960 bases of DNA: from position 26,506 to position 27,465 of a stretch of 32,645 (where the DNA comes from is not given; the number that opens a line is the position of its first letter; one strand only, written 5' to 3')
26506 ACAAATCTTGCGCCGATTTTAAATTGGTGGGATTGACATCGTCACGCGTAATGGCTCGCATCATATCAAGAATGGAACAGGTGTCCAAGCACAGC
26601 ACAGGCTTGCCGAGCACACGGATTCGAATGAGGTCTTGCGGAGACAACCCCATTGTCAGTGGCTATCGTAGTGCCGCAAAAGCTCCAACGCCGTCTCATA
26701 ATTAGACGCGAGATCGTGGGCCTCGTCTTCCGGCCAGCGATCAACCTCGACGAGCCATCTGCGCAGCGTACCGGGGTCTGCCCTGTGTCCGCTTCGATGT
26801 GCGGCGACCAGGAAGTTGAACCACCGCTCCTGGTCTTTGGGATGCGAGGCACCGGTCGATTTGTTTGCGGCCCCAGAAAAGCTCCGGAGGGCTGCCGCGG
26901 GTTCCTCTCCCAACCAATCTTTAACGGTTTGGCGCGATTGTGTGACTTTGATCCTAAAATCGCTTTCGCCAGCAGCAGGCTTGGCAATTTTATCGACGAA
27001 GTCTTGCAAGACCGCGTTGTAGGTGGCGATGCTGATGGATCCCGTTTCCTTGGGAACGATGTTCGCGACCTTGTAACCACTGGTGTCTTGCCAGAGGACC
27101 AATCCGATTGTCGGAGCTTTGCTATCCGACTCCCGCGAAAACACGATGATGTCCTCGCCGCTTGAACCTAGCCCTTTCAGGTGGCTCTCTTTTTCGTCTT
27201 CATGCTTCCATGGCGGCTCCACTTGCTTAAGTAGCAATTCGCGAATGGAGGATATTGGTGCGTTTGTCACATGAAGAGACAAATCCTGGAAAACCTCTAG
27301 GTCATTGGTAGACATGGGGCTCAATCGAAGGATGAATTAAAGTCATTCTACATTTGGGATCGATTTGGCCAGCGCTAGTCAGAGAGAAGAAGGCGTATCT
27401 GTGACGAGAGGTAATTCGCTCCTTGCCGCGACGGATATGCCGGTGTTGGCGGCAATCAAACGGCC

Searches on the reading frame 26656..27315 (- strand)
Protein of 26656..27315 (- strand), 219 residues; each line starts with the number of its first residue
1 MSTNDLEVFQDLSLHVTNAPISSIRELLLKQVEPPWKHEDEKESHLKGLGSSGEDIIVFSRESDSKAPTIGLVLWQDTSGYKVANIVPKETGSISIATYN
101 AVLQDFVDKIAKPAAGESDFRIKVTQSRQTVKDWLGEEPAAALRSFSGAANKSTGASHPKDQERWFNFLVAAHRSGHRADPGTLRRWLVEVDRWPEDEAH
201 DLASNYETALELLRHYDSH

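Call 5: search_protein_families(library=pfam, proteins=[window:26656-27315:-], max_evalue=0.1)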
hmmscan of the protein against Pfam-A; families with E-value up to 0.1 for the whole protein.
window:26656-27315:- (219 aa): 0 families

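Call 6: search_protein_families(library=padloc, proteins=[window:26656-27315:-], max_evalue=0.1)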
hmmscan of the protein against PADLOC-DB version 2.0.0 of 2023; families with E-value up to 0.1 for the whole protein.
window:26656-27315:- (219 aa): 1 family
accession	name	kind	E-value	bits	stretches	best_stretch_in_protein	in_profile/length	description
PDLC04395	PDC-M07B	-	0.026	12.6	1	103-155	69-121/161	-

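Call 7: search_protein_families(library=ncbifam, proteins=[window:26656-27315:-], max_evalue=0.1)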
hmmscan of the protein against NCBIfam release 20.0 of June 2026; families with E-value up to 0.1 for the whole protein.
window:26656-27315:- (219 aa): 1 family
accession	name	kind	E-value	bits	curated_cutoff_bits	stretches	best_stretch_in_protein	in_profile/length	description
NF005847.0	PRK07764.2-3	equivalog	0.0052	14.7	1670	1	110-172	456-518/1078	DNA polymerase III subunit gamma and tau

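Call 8: search_protein_families(library=phrogs, proteins=[window:26656-27315:-], max_evalue=0.1)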
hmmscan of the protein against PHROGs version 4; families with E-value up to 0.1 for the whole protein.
window:26656-27315:- (219 aa): 1 family
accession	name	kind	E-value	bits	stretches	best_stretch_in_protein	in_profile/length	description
phrog_30442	-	unknown function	0.064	14.7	0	162-197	41-76/77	-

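Call 15: find_homologous_proteins(query=window:26656-27315:-)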
Query window:26656-27315:- (219 aa): 164 proteins with E <= 0.001 among 482 candidates; the best 120 are listed.
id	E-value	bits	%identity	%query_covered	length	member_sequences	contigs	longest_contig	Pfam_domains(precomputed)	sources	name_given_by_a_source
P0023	2.7e-142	490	100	100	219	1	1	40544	PF08986.17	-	-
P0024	2.7e-117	408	83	100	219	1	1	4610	PF08986.17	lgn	-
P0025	7.1e-78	279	57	100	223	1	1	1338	PF08986.17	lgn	-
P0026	7.2e-76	273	57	100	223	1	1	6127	PF08986.17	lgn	-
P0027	1.6e-68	249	53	99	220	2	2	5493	PF08986.17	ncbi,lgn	-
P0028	1.3e-67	246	53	100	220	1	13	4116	PF08986.17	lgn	-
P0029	3.7e-67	244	51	99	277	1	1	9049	PF08986.17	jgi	jgi:hypothetical protein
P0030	5.9e-67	243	52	99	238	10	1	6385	PF08986.17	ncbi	-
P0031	1.2e-66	242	53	99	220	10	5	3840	PF08986.17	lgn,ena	-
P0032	9.3e-66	240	50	100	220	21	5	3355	PF08986.17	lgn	-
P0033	3.6e-65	238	51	99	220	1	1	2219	PF08986.17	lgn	-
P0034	1.1e-64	236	51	99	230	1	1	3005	PF08986.17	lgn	-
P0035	1.2e-64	236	52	99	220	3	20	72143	-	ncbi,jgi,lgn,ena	-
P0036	1.2e-64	236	51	99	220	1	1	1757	-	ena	-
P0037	2.1e-64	235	51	99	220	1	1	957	PF08986.17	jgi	jgi:hypothetical protein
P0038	2.4e-64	235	51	99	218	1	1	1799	PF08986.17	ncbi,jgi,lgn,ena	jgi:hypothetical protein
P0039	2.5e-64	235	51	99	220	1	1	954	PF08986.17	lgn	-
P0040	5.9e-64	234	51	99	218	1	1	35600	PF08986.17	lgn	-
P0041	7.2e-64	233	50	100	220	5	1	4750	PF08986.17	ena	-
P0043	8.9e-64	233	52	100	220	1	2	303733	-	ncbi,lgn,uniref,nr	ncbi:hypothetical protein [Dyella mobilis]|uniref:Uncharacterized protein n=1 Tax=Dyella mobilis Tax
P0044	1.8e-63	232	50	99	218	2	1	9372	PF08986.17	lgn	-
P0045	1.3e-62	229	51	98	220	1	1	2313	PF08986.17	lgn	-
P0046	3.4e-62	228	51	99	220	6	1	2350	PF08986.17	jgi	-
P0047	4.1e-62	228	49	99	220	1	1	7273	PF08986.17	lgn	-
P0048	7.0e-62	227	49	100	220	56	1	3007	PF08986.17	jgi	-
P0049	8.1e-62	227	50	100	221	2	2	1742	PF08986.17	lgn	-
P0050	9.8e-62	226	52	99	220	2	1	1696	PF08986.17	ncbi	-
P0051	1.2e-61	226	50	99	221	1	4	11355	PF08986.17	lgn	-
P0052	2.1e-61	225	50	99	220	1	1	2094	PF08986.17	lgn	-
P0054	9.3e-61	223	49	98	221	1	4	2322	PF08986.17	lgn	-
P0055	1.1e-60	223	50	98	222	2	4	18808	PF08986.17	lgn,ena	-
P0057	1.3e-60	223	50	99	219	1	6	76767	PF08986.17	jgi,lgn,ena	-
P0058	1.7e-60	222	50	100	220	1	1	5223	PF08986.17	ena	-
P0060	2.4e-60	222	48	99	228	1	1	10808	PF08986.17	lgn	-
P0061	2.8e-60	222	50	99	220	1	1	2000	PF08986.17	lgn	-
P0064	4.0e-60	221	48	99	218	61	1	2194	PF08986.17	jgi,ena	-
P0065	1.6e-59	219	47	99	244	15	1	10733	PF08986.17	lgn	-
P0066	1.8e-59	219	47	99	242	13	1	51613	PF08986.17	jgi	jgi:hypothetical protein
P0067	2.6e-59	218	48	99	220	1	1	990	PF08986.17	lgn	-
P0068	2.9e-59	218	48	99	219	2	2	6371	PF08986.17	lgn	-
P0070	3.6e-59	218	48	99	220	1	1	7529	PF08986.17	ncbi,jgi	jgi:hypothetical protein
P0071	4.5e-59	218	49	99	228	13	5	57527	PF08986.17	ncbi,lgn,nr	ncbi:hypothetical protein [Burkholderia ubonensis]|nr:hypothetical protein [Burkholderia ubonensis]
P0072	4.5e-59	218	47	99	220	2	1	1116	PF08986.17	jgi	jgi:hypothetical protein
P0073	5.1e-59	218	48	99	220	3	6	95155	PF08986.17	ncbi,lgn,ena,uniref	ncbi:hypothetical protein GCM10022279_18040 [Comamonas faecalis]|uniref:Uncharacterized protein n=1 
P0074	5.5e-59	217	48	99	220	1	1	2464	PF08986.17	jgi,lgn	jgi:hypothetical protein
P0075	9.1e-59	217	47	99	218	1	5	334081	PF08986.17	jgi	jgi:hypothetical protein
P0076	1.3e-58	216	52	89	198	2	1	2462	PF08986.17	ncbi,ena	-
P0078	2.7e-58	215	47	99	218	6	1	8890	PF08986.17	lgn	-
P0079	5.4e-58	214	47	99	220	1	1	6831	PF08986.17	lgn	-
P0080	6.2e-58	214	47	99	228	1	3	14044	PF08986.17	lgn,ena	-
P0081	6.3e-58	214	46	99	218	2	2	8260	PF08986.17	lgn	-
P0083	8.2e-58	214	47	99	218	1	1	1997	PF08986.17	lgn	-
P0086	9.8e-58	213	47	99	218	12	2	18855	PF08986.17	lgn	-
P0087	1.1e-57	213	47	99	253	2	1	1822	PF08986.17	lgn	-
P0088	1.1e-57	213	47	99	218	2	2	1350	PF08986.17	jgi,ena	jgi:hypothetical protein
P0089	3.5e-57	212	47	99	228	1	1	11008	PF08986.17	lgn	-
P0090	5.2e-57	211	45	98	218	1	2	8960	PF08986.17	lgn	-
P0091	5.8e-57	211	46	98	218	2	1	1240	PF08986.17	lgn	-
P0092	6.6e-57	211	46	99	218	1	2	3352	PF08986.17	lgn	-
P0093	7.1e-57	211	46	96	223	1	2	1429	PF08986.17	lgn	-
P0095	7.8e-57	210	49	98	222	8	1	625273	PF08986.17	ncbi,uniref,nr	ncbi:hypothetical protein HZZ13_02285 [Bradyrhizobium sp. CNPSo 4010]|uniref:Uncharacterized protein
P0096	1.1e-56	210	46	100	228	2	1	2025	PF08986.17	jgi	-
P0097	1.5e-56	209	48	100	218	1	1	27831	PF08986.17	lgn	-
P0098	1.5e-56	209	49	97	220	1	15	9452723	PF08986.17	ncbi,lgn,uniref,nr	ncbi:hypothetical protein [Bradyrhizobium elkanii]|uniref:hypothetical protein n=1 Tax=Bradyrhizobiu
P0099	1.6e-56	209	46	99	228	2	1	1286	PF08986.17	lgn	-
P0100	2.9e-56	209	47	99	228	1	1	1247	PF08986.17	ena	-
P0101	6.4e-56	207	46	99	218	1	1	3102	PF08986.17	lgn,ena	-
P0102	8.9e-56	207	45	97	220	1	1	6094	PF08986.17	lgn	-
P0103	1.8e-55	206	45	97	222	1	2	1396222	PF08986.17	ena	-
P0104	2.1e-55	206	47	97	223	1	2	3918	PF08986.17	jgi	jgi:hypothetical protein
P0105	2.4e-55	206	47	99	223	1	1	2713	PF08986.17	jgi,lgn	jgi:hypothetical protein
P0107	8.4e-55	204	46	99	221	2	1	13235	PF08986.17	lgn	-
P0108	1.3e-54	203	46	98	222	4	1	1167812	PF08986.17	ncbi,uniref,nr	ncbi:hypothetical protein [Azospirillum argentinense]|uniref:hypothetical protein n=1 Tax=Azospirill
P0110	5.5e-54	201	44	98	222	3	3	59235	PF08986.17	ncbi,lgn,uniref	ncbi:hypothetical protein [Methylorubrum thiocyanatum]|uniref:hypothetical protein n=1 Tax=Methyloru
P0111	6.2e-54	201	45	99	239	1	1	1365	PF08986.17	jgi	jgi:hypothetical protein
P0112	1.5e-53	200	45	97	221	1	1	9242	PF08986.17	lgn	-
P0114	5.4e-53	198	44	98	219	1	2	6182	PF08986.17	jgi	jgi:hypothetical protein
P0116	1.3e-52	197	47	97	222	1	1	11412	PF08986.17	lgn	-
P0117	6.1e-52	194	46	99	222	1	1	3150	PF08986.17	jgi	jgi:hypothetical protein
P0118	1.8e-51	193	46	97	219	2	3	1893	PF08986.17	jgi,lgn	-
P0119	6.5e-51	191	42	99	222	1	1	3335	PF08986.17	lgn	-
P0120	1.2e-50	190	44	99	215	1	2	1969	PF08986.17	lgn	-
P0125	8.9e-50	187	43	98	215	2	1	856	PF08986.17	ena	-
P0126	1.2e-49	187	45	94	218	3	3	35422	PF08986.17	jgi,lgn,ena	-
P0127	1.4e-49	187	42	99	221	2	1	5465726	PF08986.17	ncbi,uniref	ncbi:hypothetical protein VQH23_13815 [Pararoseomonas sp. SCSIO 73927]|uniref:hypothetical protein n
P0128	1.6e-49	187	44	98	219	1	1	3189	PF08986.17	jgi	jgi:hypothetical protein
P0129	2.0e-49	186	44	95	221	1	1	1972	PF08986.17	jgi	jgi:hypothetical protein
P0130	2.2e-49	186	42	97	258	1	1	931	PF08986.17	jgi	jgi:hypothetical protein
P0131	2.2e-49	186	43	98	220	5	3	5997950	PF08986.17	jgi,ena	jgi:hypothetical protein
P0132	2.5e-49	186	52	77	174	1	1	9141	PF08986.17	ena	-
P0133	1.3e-48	183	44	99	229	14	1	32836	PF08986.17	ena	-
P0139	9.1e-47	178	44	95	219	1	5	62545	PF08986.17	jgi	jgi:hypothetical protein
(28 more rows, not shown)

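Call 16: find_encoding_contigs(protein=P0043, flank=8000, max_places=1)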
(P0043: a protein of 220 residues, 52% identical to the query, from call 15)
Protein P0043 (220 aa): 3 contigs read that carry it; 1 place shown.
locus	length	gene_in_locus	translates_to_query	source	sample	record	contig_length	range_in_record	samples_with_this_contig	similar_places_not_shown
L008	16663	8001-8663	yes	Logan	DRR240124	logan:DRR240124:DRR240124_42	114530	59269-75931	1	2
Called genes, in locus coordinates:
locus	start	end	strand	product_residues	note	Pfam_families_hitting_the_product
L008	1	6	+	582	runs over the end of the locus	PF03193:RsgA_GTPase (faint), PF00009:GTP_EFTU, PF00350:Dynamin_N, PF01926:MMR_HSR1 (faint)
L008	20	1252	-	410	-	PF00437:T2SSE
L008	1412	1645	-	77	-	PF02537:CRCB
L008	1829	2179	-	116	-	PF02641:DUF190 (weak)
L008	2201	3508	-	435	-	PF00654:Voltage_CLC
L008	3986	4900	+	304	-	PF13481:AAA_25 (weak), PF13191:AAA_16 (faint), PF07728:AAA_5 (weak), PF00004:AAA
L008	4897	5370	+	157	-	PF27322:Cap8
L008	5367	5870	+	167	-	PF18173:bacHORMA_2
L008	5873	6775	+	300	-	PF18144:SMODS, PF01909:NTP_transf_2 (weak)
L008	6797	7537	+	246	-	PF20247:DUF6602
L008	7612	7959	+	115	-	-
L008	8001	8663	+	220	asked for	-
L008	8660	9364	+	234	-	PF16289:PIN_12 (weak)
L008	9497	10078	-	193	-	PF18186:SLATT_4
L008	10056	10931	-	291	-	PF18144:SMODS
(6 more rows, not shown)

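Call 17: find_encoding_contigs(protein=P0098, flank=8000, max_places=2)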
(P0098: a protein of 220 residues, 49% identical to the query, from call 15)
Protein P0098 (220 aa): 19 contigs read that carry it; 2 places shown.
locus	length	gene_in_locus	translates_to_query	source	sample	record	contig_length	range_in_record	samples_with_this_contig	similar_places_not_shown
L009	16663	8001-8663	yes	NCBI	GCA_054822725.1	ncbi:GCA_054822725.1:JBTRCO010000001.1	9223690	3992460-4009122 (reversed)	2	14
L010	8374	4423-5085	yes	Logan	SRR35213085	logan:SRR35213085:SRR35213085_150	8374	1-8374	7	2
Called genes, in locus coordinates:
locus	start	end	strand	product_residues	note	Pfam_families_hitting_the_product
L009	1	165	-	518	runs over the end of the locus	PF13007:LZ_Tnp_IS66, PF13005:zf-IS66, PF03050:DDE_Tnp_IS66, PF13817:DDE_Tnp_IS66_C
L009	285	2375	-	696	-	PF00239:Resolvase, PF07508:Recombinase, PF13408:Zn_ribbon_recom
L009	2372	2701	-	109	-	-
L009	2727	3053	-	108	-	PF05717:TnpB_IS66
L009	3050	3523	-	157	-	PF01527:HTH_Tnp_1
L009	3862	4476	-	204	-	-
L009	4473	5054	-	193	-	-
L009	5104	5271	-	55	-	-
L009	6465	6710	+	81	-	-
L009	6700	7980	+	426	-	PF13657:Couple_hipA (weak), PF07804:HipA_C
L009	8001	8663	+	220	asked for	PF08986:DUF1889 (weak)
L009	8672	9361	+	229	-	PF16289:PIN_12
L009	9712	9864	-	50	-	-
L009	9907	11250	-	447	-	-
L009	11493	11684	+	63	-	-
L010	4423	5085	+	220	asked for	PF08986:DUF1889 (weak)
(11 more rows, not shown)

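Call 18: find_encoding_contigs(protein=P0073, flank=8000, max_places=2)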
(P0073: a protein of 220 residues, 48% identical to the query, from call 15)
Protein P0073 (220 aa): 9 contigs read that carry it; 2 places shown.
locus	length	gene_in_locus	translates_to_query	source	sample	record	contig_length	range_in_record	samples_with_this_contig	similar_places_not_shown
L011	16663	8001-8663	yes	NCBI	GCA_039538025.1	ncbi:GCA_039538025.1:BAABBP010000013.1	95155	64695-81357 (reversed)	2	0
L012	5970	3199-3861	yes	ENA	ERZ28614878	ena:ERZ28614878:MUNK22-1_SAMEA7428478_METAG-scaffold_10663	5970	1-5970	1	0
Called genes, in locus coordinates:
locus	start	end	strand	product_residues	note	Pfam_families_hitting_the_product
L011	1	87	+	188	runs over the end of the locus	-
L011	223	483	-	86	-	PF13560:HTH_31 (weak), PF01381:HTH_3 (weak)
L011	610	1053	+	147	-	-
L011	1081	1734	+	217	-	-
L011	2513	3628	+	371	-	-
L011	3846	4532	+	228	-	PF01381:HTH_3 (weak), PF13560:HTH_31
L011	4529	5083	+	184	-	PF19502:DUF6036 (weak)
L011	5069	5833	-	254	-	PF06114:Peptidase_M78 (weak)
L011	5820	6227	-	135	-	-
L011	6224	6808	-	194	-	-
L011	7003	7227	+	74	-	PF09954:DUF2188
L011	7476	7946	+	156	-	PF13676:TIR_2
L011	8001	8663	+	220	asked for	PF08986:DUF1889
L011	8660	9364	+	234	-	PF16289:PIN_12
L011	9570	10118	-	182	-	-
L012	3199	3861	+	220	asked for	PF08986:DUF1889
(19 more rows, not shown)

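Call 24: find_related_loci(query=A1, collection=genome_contigs, flank=8000)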
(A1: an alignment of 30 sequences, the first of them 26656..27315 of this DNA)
Query A1 (219 aa) in genome_contigs; peptide patterns used: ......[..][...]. (x = any residue, [..] = any of these).
141 stretches matched a pattern; 133 encode a relative of the query (tblastn E <= 1e-3); the best 80 are kept; 80 distinct loci.
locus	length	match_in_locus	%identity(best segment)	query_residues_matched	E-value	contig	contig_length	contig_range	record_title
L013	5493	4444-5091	53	1-217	1e-73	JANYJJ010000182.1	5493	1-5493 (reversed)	MAG: Burkholderiales bacterium isolate GL140_3_metabinner_94 GL140_3_k141_3432447, whole genome shotgun sequence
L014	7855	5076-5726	51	1-218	8e-70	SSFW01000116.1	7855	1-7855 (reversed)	MAG: Nitrosomonas sp. isolate Bin_15_1 c_000000145403, whole genome shotgun sequence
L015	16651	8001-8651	52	1-218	9e-70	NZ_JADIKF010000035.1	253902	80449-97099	Dyella mobilis strain DHON07 NODE_5_length_253902_cov_92.296132, whole genome shotgun sequence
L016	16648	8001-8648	52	1-217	1e-69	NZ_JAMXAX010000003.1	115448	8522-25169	Acidovorax facilis strain DSM 649 NODE_3_length_115448_cov_14.566861, whole genome shotgun sequence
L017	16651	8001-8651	50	1-218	4e-69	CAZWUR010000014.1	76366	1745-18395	MAG TPA_asm: uncultured Rubrivivax sp. isolate binchicken_co351_8 genome assembly, contig: NODE_316_length_76366_cov_14.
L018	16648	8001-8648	51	1-217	2e-68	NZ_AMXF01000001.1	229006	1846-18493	Thauera phenylacetica B4P Cont1, whole genome shotgun sequence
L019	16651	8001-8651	48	3-219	6e-66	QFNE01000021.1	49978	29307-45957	MAG: Paracoccus denitrificans isolate S2_018_000_R3_111 S2_018_000_R3_scaffold_247, whole genome shotgun sequence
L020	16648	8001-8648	51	1-217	7e-66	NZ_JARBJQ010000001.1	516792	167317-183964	Dechloromonas agitata strain DSM 13637 1, whole genome shotgun sequence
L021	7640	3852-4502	47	3-219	3e-65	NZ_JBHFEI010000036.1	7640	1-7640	Ciceribacter sp. sgz301302 L159_scaffold36, whole genome shotgun sequence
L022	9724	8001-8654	50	1-217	5e-65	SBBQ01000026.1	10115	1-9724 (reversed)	MAG: Uliginosibacterium gangwonense isolate Bin_43 Ba_contig20318, whole genome shotgun sequence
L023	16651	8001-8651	48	3-219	3e-65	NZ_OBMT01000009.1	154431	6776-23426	Rhodobacter maris strain JA276, whole genome shotgun sequence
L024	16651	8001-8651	47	3-219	1e-64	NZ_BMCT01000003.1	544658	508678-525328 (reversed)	Azorhizobium oxalatiphilum strain CCM 7897 sequence03, whole genome shotgun sequence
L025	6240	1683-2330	48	1-218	9e-65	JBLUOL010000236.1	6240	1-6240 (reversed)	Pseudomonas sp. GW6 NODE_236_length_6240_cov_8.063119, whole genome shotgun sequence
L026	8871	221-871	48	3-219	1e-64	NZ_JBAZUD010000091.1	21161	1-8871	MAG: Mesorhizobium sp. isolate SO_2017_GW1_219 NODE_9755_length_21161_cov_2.873300_OW334_2017, whole genome shotgun sequ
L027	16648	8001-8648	47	1-218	3e-64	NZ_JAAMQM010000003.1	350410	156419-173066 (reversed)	Pseudomonas capeferrum strain 20A1 NODE_3_length_350410_cov_53.526035, whole genome shotgun sequence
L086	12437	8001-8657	40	1-218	3e-47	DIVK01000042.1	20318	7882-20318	MAG TPA_asm: Rhodoferax sp. UBA6134 UBA6134_contig_4545, whole genome shotgun sequence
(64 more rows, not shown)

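Call 38: predict_structure(alignment_id=A1)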
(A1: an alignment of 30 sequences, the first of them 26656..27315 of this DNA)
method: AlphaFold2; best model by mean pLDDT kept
length: 219 residues; sequences in the alignment: 30
mean_pLDDT: 92.6   pTM: 0.82
mean pLDDT of the five models: 92.6, 91.5, 90.9, 89.9, 88.7
residues with pLDDT >= 90: 177; 70-90: 38; 50-70: 3; < 50: 1
segments of 3 or more residues with pLDDT < 50: none
pLDDT, mean of each block of 10 residues (from residue 1): 80 92 95 97 89 87 93 95 93 90 97 91 94 94 93 86 96 93 95 95 97 96
secondary structure, 60 per line:
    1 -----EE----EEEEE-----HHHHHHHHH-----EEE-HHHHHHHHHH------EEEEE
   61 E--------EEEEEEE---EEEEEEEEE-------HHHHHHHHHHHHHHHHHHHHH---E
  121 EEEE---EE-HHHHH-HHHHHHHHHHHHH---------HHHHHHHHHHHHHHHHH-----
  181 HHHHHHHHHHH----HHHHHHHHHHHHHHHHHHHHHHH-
elements in order: E12-16 H22-30 E36-38 H40-49 E56-61 E70-76 E80-88 H96-116 E120-124 H131-135 H137-149 H159-175 H181-191 H196-218

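Call 40: search_solved_structures(query=A1, max_evalue=10)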
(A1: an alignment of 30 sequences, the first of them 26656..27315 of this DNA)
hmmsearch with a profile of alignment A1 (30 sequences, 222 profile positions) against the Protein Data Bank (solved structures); distinct sequences matched with E-value up to 10: 6.
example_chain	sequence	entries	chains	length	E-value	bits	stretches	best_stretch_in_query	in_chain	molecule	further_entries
30ga_A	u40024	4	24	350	0.37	13.4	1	121-166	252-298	Cas7.1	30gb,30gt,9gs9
4p0p_A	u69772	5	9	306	1.8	11.1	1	173-219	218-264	Crossover junction endonuclease MUS81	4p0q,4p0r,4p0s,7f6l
2zix_A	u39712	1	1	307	1.8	11.1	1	173-219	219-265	Crossover junction endonuclease MUS81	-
9f98_A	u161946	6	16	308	1.8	11.1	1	173-219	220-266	Crossover junction endonuclease MUS81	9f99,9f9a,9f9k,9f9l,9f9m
9uvy_A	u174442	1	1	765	4.1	9.9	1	14-135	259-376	Vasopressin V2 receptor,ARK1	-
9uvz_A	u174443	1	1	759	6.9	9.2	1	16-135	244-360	Lysophosphatidic acid receptor 2,ARK1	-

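Call 43: fold_search(model_id=the predicted structure, library=pdb)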
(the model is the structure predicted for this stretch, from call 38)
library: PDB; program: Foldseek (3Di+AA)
matches with E <= 10: 681; with E <= 0.001: 0
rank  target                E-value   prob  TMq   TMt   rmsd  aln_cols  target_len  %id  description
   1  6y2p_B                4.9e-02  0.51  0.28  0.21   9.6       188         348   12  Escherichia coli RnlA-RnlB Toxin-Antitoxin System. (released 2021-04-14)
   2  4mf9_A                1.8e-01  0.06  0.12  0.08  14.8       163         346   14  Crystal structure of holo-PhuS, a heme-binding protein from Pseudomonas aeruginosa (released 2014-03-05)
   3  2r5x_B                1.9e-01  0.21  0.18  0.27   9.1       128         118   10  Crystal structure of uncharacterized conserved protein YugN from Geobacillus kaustophilus HTA426 (released 2007-09-11)
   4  9l8u_A                1.9e-01  0.06  0.12  0.05  19.9       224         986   14  Cryo-EM structure of ASFV DNA polymerase in a DNA replication state (released 2025-12-31)
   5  5iri_A                2.5e-01  0.80  0.29  0.55   6.7       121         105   12  Structure of the mouse SAD-B AIS-KA1 fragment (released 2016-06-15)
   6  5zwu                  3.0e-01  0.06  0.15  0.11  14.7       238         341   11  Crystal structure of recombination mediator protein RecF (released 2019-05-22)
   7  3io1_B                3.2e-01  0.09  0.20  0.13  16.4       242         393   12  Crystal Structure of Aminobenzoyl-glutamate utilization protein from Klebsiella pneumoniae (released 2009-08-25)
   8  4o2h_B                3.4e-01  0.18  0.18  0.25  14.4       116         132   11  Crystal structure of BCAM1869 protein (RsaM homolog) from Burkholderia cenocepacia (released 2014-01-22)
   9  3tfz_B                3.8e-01  0.12  0.20  0.24  10.0       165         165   11  Crystal structure of Zhui aromatase/cyclase from Streptomcyes sp. R1128 (released 2011-09-14)
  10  8qqi_B                3.8e-01  0.08  0.18  0.12  19.2       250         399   11  E.coli DNA gyrase in complex with 217 bp substrate DNA and LEI-800 (released 2024-06-19)
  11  6rku_B                4.2e-01  0.13  0.19  0.12  19.4       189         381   12  E. coli DNA Gyrase - DNA binding and cleavage domain in State 1 (released 2019-11-06)
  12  8bb1_A                4.2e-01  0.09  0.14  0.09  17.2       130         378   12  T3 SAM lyase in complex with S-adenosylmethionine synthase (released 2023-08-23)
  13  8cgm_A                4.2e-01  0.08  0.13  0.15  16.7       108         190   15  Structure of the lipoprotein transporter LolA from Porphyromonas gingivalis (released 2023-06-21)
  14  6rkw_B                4.5e-01  0.25  0.21  0.07  15.3       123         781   13  CryoEM structure of the complete E. coli DNA Gyrase complex bound to a 130 bp DNA duplex (released 2019-11-06)
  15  9ggq_B                4.5e-01  0.13  0.21  0.07  19.6       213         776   12  E.coli gyrase holocomplex with cleaved chirally wrapped 217 bp DNA fragment and moxifloxacin (released 2024-09-11)
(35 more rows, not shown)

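Call 55: search_protein_families(library=pfam, alignment_id=A1, max_evalue=1)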
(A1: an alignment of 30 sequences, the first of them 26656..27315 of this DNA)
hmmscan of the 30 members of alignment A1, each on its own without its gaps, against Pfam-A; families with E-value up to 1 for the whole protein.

A. member 1, window:26656-27315:- (219 aa): 1 family
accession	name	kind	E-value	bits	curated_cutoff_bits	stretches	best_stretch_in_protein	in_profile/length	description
PF06250.17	YhcG_C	-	0.2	11.9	32.5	1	63-106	104-147/157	YhcG PDDEXK nuclease domain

B. families by the number of members that match (of 30 scanned): 8 families
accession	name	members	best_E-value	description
PF06250.17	YhcG_C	4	0.021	YhcG PDDEXK nuclease domain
PF18154.6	pPIWI_RE_REase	1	0.058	REase associating with pPIWI_RE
PF11747.13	RebB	1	0.085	Killing trait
PF24137.2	DA_N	1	0.088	Diels-Alderase N-terminal domain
PF15462.11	Barttin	1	0.12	Bartter syndrome, infantile, with sensorineural deafness (Barttin)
PF21727.2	DUF6863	1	0.16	Family of unknown function (DUF6863)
PF18076.6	FGAR-AT_N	1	0.22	Formylglycinamide ribonucleotide amidotransferase N-terminal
PF24189.1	Ig_RSC4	1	0.24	RSC4 Ig-like domain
